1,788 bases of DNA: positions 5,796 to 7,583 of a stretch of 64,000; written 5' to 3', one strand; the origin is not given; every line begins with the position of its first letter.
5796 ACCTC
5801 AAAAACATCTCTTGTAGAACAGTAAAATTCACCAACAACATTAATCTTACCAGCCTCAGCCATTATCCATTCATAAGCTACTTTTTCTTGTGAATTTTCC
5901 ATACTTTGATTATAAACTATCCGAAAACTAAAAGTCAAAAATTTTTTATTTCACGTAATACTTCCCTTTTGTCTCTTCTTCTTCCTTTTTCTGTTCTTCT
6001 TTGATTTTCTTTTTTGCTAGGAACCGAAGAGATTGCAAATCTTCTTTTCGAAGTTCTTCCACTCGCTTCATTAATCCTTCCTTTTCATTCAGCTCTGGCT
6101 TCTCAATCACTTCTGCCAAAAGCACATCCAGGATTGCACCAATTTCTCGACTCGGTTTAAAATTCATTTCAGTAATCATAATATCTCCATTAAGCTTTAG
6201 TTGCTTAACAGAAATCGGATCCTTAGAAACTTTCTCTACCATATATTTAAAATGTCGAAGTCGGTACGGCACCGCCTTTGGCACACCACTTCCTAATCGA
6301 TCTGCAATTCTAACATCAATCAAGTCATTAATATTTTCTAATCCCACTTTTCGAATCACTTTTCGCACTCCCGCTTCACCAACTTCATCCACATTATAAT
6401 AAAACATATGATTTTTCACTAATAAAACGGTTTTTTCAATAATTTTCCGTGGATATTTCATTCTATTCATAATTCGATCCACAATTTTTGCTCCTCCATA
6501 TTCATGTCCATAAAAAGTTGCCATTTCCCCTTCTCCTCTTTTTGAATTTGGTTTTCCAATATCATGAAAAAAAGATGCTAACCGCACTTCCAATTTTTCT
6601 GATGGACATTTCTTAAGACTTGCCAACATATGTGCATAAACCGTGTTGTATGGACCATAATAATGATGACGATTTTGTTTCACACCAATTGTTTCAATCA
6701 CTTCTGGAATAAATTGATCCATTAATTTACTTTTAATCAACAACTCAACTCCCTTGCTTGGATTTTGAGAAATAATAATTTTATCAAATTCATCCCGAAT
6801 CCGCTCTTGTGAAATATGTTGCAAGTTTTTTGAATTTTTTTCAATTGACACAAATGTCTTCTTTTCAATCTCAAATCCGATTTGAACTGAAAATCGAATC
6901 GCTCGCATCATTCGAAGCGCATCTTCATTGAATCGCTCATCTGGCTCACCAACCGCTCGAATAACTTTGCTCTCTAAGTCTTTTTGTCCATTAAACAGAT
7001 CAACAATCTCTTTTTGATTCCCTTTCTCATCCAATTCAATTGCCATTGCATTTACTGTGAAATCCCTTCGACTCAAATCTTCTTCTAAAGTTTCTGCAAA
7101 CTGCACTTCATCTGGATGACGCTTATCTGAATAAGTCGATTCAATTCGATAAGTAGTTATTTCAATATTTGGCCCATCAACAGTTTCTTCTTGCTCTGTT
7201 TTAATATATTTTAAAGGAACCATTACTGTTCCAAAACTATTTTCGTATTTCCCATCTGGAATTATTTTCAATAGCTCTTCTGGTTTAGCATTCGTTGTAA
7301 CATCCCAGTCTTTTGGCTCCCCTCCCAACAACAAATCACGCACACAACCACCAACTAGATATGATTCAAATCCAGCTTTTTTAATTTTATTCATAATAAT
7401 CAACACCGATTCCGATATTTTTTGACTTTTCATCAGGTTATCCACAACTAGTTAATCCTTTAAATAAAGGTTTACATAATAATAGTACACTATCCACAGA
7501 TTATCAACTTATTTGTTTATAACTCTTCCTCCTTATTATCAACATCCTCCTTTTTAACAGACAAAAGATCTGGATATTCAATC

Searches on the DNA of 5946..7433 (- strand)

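Call 35: search_rna_families(source=L047, start=4000, end=9000, threshold=evalue, max_evalue=1)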
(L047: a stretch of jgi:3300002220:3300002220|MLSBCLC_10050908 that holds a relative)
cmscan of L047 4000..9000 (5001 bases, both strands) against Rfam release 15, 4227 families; matches with E-value up to 1: 8.
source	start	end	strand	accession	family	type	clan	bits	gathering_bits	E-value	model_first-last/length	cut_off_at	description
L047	6038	6109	+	RF00005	tRNA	Gene; tRNA;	CL00001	63.9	29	1.2e-12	1-71/71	no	tRNA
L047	5912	5984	+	RF00005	tRNA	Gene; tRNA;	CL00001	58.3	29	4e-11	1-71/71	no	tRNA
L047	4671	4831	-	RF04210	MIR8643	Gene; miRNA;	-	30.1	135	0.0038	1-150/150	no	MIR8643 microRNA precursor family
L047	4668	4836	-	RF04199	MIR6027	Gene; miRNA;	-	28.4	95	0.0053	1-159/159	no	MIR6027 microRNA precursor family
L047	5467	5549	-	RF03603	mir-4899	Gene; miRNA;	-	25.1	85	0.14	1-87/87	no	mir-4899 microRNA precursor family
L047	4671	4832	+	RF02625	WsnRNA46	Gene; sRNA;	-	21.8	65.3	0.78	1-151/151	no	Wolbachia sRNA 46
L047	5208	5298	-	RF03326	mir-312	Gene; miRNA;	-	21.4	55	0.46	1-67/67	no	mir-312 microRNA precursor family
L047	4663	4842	+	RF04139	MIR841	Gene; miRNA;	-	21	200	0.6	1-212/212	no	MIR841 microRNA precursor family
